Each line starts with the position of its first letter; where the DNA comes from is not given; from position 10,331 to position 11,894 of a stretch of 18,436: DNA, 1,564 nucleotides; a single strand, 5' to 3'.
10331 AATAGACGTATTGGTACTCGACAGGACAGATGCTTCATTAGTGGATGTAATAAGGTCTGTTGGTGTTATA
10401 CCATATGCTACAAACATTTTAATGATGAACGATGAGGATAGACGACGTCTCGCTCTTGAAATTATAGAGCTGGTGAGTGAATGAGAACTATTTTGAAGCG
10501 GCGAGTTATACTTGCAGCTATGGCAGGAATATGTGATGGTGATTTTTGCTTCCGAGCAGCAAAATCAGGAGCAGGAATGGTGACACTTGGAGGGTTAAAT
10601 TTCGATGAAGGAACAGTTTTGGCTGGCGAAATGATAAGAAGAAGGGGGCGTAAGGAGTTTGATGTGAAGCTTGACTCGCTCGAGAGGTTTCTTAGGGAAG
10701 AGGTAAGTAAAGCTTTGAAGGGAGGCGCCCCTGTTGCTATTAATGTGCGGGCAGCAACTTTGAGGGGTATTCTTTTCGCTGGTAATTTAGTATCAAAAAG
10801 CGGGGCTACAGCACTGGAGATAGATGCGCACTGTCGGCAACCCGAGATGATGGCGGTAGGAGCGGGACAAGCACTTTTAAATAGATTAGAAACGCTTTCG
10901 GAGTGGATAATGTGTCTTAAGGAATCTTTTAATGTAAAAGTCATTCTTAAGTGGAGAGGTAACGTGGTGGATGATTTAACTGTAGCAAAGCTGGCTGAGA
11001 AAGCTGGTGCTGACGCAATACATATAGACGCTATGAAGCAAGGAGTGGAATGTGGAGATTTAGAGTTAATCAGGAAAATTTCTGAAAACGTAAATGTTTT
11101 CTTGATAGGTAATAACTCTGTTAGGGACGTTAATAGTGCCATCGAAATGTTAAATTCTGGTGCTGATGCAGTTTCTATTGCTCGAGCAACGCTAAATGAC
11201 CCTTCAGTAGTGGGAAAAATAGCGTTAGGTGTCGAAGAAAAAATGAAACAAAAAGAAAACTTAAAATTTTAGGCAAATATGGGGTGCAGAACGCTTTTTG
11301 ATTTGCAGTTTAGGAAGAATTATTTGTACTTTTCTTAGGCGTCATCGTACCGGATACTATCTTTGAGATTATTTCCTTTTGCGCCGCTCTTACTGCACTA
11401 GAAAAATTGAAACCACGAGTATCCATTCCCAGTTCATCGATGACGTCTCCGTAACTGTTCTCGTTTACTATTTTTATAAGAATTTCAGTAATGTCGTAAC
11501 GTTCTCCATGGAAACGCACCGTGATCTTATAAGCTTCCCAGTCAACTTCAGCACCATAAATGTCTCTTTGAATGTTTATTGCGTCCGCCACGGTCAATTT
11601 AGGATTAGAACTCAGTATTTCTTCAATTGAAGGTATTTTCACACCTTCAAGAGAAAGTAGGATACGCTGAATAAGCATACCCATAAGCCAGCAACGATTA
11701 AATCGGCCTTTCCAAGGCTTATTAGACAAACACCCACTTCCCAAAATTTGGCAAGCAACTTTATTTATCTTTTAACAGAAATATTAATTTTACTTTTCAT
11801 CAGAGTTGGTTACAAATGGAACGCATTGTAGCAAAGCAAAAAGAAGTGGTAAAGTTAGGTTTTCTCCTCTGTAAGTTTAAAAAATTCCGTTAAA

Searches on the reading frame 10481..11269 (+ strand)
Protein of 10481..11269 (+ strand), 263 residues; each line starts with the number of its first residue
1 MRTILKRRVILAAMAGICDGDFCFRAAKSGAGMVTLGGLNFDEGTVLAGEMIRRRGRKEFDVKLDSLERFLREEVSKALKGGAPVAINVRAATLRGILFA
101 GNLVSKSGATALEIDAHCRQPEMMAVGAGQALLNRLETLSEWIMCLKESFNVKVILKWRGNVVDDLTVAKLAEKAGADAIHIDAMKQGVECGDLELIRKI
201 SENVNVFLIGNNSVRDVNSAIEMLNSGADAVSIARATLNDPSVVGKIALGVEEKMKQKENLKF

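Call 7: search_protein_families(library=pfam, proteins=[window:10481-11269:+], max_evalue=0.001)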
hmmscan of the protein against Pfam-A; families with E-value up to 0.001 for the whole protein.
window:10481-11269:+ (263 aa): 3 families
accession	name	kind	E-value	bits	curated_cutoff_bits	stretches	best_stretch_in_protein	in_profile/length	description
PF01207.24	Dus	-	7.1e-15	55.3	20.4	1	83-256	54-235/311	Dihydrouridine synthase (Dus)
PF00977.27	His_biosynth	-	1e-05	25.5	23.6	1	166-248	32-116/228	Histidine biosynthesis protein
PF01180.27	DHO_dh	-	5.5e-05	22.9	27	0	194-255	227-291/291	Dihydroorotate dehydrogenase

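Call 47: search_protein_families(library=ncbifam, proteins=[window:10481-11269:+], max_evalue=0.001)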
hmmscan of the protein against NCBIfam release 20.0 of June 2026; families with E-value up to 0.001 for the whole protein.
window:10481-11269:+ (263 aa): 13 families
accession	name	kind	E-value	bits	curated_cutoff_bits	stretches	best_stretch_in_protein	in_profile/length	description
TIGR00736.1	nifR3_rel_arch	hypoth_equivalog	2.8e-59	200.5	218.7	1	14-240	1-226/231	MJ0144 family RNA dihydrouridine synthase-like protein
TIGR00737.1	nifR3_yhdG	equivalog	2.5e-15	56.5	293.3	1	5-255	6-243/319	tRNA dihydrouridine synthase DusB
NF005574.0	PRK07259.1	equivalog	4.6e-15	55.3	269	2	194-259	226-291/304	dihydroorotate dehydrogenase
TIGR01037.2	pyrD_sub1_fam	subfamily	1.2e-11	44.3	270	1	195-259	224-288/300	dihydroorotate dehydrogenase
TIGR03151.1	enACPred_II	equivalog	5e-07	29.3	453.1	1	143-234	102-190/307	enoyl-[acyl-carrier-protein] reductase FabK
TIGR00735.1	hisF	equivalog_domain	9.2e-07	28.4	294.55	1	162-247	29-116/254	imidazole glycerol phosphate synthase subunit HisF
NF010112.0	PRK13585.1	equivalog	4.4e-06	26.4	243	1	164-250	32-120/241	1-(5-phosphoribosyl)-5-[(5-phosphoribosylamino)methylideneamino]imidazole-4-carboxamide isomerase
NF007838.0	PRK10550.1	equivalog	1.4e-05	24.3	395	1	145-257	125-246/312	tRNA dihydrouridine(16) synthase DusC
TIGR03572.1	WbuZ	equivalog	1.9e-05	24.2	299.7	1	174-248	41-117/232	glycosyl amidation-associated protein WbuZ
NF041011.1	dihydoor_dh_Arch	equivalog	3.6e-05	23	330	1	195-258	212-276/289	dihydroorotate dehydrogenase PyrD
NF006183.0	PRK08318.1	equivalog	7.6e-05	21.6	335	1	103-182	121-199/422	NAD-dependent dihydropyrimidine dehydrogenase subunit PreA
NF045599.1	bili_reduct_long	exception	0.0003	19.2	750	1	151-256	237-340/641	bilirubin reductase, long form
NF038364.1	AglZ_HisF2_fam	equivalog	0.00067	19.1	310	0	180-248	49-116/248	AglZ/HisF2 family acetamidino modification protein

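Call 50: find_homologous_proteins(query=window:10481-11269:+, max_evalue=0.00001)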
Query window:10481-11269:+ (263 aa): 354 proteins with E <= 0.00001 among 8000 candidates; the best 120 are listed.
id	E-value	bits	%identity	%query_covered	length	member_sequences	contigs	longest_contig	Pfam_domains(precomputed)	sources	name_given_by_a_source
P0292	5.6e-163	558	100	100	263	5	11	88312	PF00977.28,PF01207.24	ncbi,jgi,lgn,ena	ncbi:MAG: tRNA-dihydrouridine synthase [Candidatus Jordarchaeales archaeon]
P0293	4.5e-129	447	80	98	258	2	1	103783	PF00977.28,PF01207.24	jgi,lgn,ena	-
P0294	1.0e-122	426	76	98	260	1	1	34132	PF00977.28,PF01207.24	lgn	-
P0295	7.9e-122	424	77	97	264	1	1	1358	PF00977.28,PF01207.24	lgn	-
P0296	9.7e-120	417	71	100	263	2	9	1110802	PF00977.28,PF01207.24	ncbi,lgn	ncbi:MAG: tRNA-dihydrouridine synthase [Candidatus Jordarchaeales archaeon]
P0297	3.8e-106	372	68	98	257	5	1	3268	PF00977.28,PF01207.24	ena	-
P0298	9.4e-88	312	58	96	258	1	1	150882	PF01180.28,PF01207.24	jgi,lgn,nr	nr:tRNA-dihydrouridine synthase [Candidatus Freyarchaeota archaeon]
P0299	1.4e-85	305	55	96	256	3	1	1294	PF01207.24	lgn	-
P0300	3.1e-85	304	57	96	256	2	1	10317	PF01180.28,PF01207.24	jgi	jgi:TIM-barrel protein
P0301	9.0e-85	302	56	98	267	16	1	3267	PF01207.24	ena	-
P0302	6.1e-84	300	55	96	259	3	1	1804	PF01180.28,PF01207.24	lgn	-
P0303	9.8e-84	299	55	96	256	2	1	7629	PF01207.24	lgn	-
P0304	2.1e-83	298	55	96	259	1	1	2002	PF01180.28,PF01207.24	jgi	jgi:TIM-barrel protein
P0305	2.5e-83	298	55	96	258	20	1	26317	PF01207.24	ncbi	ncbi:MAG: tRNA-dihydrouridine synthase [Candidatus Freyarchaeota archaeon]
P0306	9.8e-83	296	56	95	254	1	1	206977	PF01180.28,PF01207.24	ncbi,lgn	ncbi:MAG: tRNA-dihydrouridine synthase [Candidatus Lokiarchaeia archaeon]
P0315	1.9e-70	255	53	92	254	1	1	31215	PF01180.28,PF00977.28,PF01207.24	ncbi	ncbi:MAG: MJ0144 family RNA dihydrouridine synthase-like protein [Promethearchaeota archaeon]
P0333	4.4e-49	185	44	92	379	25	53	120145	PF01207.24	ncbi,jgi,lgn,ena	ncbi:MAG: methanogenesis marker 9 domain-containing protein [Methanosarcina sp.]|jgi:TIM-barrel prot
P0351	1.1e-47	181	44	87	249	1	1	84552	PF01207.24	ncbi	ncbi:MAG: MJ0144 family RNA dihydrouridine synthase-like protein [Methanomicrobiales archaeon]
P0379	9.2e-47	178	44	88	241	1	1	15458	-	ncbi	ncbi:MAG: beta/alpha barrel domain-containing protein [Candidatus Methanofastidiosia archaeon]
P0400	4.4e-46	176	43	88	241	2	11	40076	PF01207.24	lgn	-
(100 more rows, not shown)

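Call 51: find_encoding_contigs(protein=P0306, flank=4000, max_places=1)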
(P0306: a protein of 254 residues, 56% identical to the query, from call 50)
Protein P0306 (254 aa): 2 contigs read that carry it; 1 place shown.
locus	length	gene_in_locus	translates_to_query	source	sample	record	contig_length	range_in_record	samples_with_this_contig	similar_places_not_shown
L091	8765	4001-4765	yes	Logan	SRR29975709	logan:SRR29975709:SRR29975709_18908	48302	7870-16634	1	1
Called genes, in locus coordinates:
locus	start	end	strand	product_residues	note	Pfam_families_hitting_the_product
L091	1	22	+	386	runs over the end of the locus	PF01855:POR_N, PF02780:Transketolase_C (weak), PF17147:PFOR_II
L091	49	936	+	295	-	PF02775:TPP_enzyme_C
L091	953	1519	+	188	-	PF01558:POR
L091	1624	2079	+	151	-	-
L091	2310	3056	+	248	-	PF01996:F420_ligase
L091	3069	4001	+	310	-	PF01933:CofD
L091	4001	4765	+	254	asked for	PF01180:DHO_dh (faint), PF01207:Dus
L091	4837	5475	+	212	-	PF01983:CofC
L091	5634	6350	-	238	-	-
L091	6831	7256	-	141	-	PF01842:ACT (weak)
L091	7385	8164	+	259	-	PF04055:Radical_SAM, PF13353:Fer4_12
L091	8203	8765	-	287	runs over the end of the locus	PF00491:Arginase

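Call 52: find_encoding_contigs(protein=P0351, flank=4000, max_places=1)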
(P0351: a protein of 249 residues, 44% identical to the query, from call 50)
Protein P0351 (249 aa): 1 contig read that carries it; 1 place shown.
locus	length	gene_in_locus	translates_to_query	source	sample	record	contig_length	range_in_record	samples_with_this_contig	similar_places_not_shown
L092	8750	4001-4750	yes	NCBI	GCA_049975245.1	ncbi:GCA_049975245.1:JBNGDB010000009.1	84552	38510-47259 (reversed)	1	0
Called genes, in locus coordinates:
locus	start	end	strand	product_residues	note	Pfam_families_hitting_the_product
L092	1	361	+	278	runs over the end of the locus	PF01618:MotA_ExbB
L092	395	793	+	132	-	PF02472:ExbD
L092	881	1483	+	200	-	PF07826:IMP_cyclohyd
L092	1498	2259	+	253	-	PF01996:F420_ligase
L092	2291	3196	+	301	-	PF01933:CofD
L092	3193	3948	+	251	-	PF05165:GCH_III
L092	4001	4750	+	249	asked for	PF01207:Dus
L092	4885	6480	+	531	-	PF02463:SMC_N (faint), PF03193:RsgA_GTPase (faint), PF00005:ABC_tran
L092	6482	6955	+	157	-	-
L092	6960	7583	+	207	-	PF00670:AdoHcyase_NAD (weak), PF01488:Shikimate_DH, PF02826:2-Hacid_dh_C, PF13241:NAD_binding_7, PF03807:F420_oxidored (weak), PF14824:Sirohm_synth_M (weak)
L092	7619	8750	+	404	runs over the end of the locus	PF05201:GlutR_N, PF02826:2-Hacid_dh_C (weak), PF16912:Glu_dehyd_C (weak), PF01488:Shikimate_DH, PF13241:NAD_binding_7 (weak), PF03446:NAD_binding_2 (weak), PF03807:F420_oxidored, PF00745:GlutR_dimer, +3 more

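Call 53: find_encoding_contigs(protein=P0333, flank=4000, max_places=1)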
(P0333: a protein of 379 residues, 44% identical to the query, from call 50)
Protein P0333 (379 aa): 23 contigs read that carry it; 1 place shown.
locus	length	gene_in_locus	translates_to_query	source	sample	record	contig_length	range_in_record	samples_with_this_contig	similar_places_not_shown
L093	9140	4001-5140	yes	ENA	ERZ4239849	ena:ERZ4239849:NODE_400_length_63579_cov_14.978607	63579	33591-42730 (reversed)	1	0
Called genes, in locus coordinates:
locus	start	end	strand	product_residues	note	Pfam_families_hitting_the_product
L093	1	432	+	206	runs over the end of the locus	PF01976:DUF116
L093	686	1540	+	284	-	PF01266:DAO (faint), PF01494:FAD_binding_3, PF03486:HI0933_like (faint), PF07992:Pyr_redox_2, PF12831:FAD_oxidored, PF13738:Pyr_redox_3 (faint)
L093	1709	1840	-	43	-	-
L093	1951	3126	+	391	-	PF01266:DAO (faint), PF01494:FAD_binding_3 (weak), PF03486:HI0933_like (faint), PF07992:Pyr_redox_2 (faint), PF12831:FAD_oxidored, PF13738:Pyr_redox_3 (faint)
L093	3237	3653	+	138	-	-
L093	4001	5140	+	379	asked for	PF01207:Dus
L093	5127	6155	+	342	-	PF01874:CitG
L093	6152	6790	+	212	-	PF04289:DUF447_N, PF20766:DUF447_C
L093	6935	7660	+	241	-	PF02441:Flavoprotein, PF13484:Fer4_16 (faint), PF00037:Fer4 (weak)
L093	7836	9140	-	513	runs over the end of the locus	PF01266:DAO, PF00355:Rieske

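Call 64: find_encoding_contigs(protein=P0315, flank=4000, max_places=1)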
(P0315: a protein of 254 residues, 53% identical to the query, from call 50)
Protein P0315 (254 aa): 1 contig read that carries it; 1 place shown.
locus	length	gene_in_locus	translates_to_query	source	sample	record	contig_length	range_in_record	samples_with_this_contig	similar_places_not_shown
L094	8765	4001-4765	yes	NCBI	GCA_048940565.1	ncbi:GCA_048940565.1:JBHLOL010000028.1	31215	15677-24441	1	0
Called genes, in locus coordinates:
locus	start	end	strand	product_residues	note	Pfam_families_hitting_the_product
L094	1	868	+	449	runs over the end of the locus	PF01663:Phosphodiest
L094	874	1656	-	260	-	PF01522:Polysacc_deac_1, PF10096:DUF2334 (weak)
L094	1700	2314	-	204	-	-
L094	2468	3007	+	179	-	PF04471:Mrr_cat, PF22722:NA-iREase1 (weak), PF01191:RNA_pol_Rpb5_C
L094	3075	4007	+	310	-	PF01933:CofD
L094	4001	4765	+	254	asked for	PF00977:His_biosynth (faint), PF01180:DHO_dh (weak), PF01207:Dus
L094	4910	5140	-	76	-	-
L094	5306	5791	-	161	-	PF02830:V4R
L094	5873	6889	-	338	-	PF00180:Iso_dh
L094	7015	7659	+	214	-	PF01983:CofC, PF12804:NTP_transf_3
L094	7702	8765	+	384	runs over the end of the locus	PF00557:Peptidase_M24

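Call 65: find_encoding_contigs(protein=P0379, flank=4000, max_places=1)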
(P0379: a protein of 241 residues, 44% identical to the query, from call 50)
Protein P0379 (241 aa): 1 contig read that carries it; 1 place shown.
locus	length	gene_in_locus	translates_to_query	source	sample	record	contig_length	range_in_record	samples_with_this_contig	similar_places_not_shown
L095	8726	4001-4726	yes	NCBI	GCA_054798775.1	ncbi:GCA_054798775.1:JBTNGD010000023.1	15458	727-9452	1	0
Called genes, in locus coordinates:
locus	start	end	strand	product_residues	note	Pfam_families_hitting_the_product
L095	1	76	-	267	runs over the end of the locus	PF09376:NurA (weak)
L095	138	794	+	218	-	PF00154:RecA_N, PF03796:DnaB_C (faint), PF06745:ATPase (faint), PF08423:Rad51, PF13481:AAA_25 (faint), PF13479:AAA_24 (weak)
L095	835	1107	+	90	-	-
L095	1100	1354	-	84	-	PF07441:BofA (weak)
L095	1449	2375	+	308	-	PF17125:Methyltr_RsmF_N, PF02475:TRM5-TYW2_MTfase (faint), PF01189:Methyltr_RsmB-F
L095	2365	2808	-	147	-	PF01467:CTP_transf_like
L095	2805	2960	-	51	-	-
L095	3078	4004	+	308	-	PF01933:CofD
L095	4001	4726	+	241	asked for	-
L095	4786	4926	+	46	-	-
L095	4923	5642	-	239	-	PF00899:ThiF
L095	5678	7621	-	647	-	PF00270:DEAD (weak), PF04851:ResIII (weak), PF06733:DEAD_2, PF06777:HBB, PF13307:Helicase_C_2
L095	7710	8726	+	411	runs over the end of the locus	PF02163:Peptidase_M50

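Call 66: find_encoding_contigs(protein=P0400, flank=4000, max_places=1)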
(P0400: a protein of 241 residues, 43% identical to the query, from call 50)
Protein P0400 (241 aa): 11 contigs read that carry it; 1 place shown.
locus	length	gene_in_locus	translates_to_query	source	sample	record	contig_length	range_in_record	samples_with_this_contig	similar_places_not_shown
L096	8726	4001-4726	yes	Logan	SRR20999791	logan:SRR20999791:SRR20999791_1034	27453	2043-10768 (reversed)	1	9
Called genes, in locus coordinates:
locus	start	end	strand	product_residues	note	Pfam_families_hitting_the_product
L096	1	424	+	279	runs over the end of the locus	PF01618:MotA_ExbB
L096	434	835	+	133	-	PF02472:ExbD (weak)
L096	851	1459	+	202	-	PF07826:IMP_cyclohyd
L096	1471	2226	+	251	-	PF01996:F420_ligase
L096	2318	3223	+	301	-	PF01933:CofD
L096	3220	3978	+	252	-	PF05165:GCH_III, PF18182:mCpol (faint)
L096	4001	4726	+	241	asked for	PF01207:Dus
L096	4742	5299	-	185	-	PF10050:DUF2284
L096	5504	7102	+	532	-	PF02463:SMC_N (faint), PF00005:ABC_tran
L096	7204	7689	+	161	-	-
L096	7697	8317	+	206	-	PF02826:2-Hacid_dh_C (weak), PF13241:NAD_binding_7, PF07991:KARI_N (faint), PF02254:TrkA_N (faint), PF03807:F420_oxidored (faint)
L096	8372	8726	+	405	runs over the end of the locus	PF05201:GlutR_N, PF01488:Shikimate_DH, PF13241:NAD_binding_7 (weak), PF00745:GlutR_dimer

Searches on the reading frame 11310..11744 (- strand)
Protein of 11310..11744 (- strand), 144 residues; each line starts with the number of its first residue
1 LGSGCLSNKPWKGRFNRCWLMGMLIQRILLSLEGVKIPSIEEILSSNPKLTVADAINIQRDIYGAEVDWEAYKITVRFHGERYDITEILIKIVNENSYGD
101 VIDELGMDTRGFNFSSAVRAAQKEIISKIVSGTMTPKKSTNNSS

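Call 8: search_protein_families(library=pfam, proteins=[window:11310-11744:-], max_evalue=0.001)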
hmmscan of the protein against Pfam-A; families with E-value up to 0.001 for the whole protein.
window:11310-11744:- (144 aa): 0 families

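Call 27: find_homologous_proteins(query=window:11310-11726:-, max_evalue=0.001)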
Query window:11310-11726:- (138 aa): 5 proteins with E <= 0.001 among 30 candidates.
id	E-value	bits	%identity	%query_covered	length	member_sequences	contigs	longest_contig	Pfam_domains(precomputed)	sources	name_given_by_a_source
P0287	4.7e-72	258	100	90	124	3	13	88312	-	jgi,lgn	-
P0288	2.2e-55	204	83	86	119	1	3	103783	-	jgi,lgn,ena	-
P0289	1.3e-53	198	68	93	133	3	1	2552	-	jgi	-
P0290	1.0e-52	196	67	91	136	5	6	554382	-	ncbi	ncbi:MAG: hypothetical protein QXK94_02390 [Candidatus Jordarchaeales archaeon]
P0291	1.2e-51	192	74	86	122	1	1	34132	-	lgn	-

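Call 37: search_protein_families(library=pfam, proteins=[window:11310-11726:-], max_evalue=5)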
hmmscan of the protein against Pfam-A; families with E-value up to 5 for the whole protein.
window:11310-11726:- (138 aa): 0 families
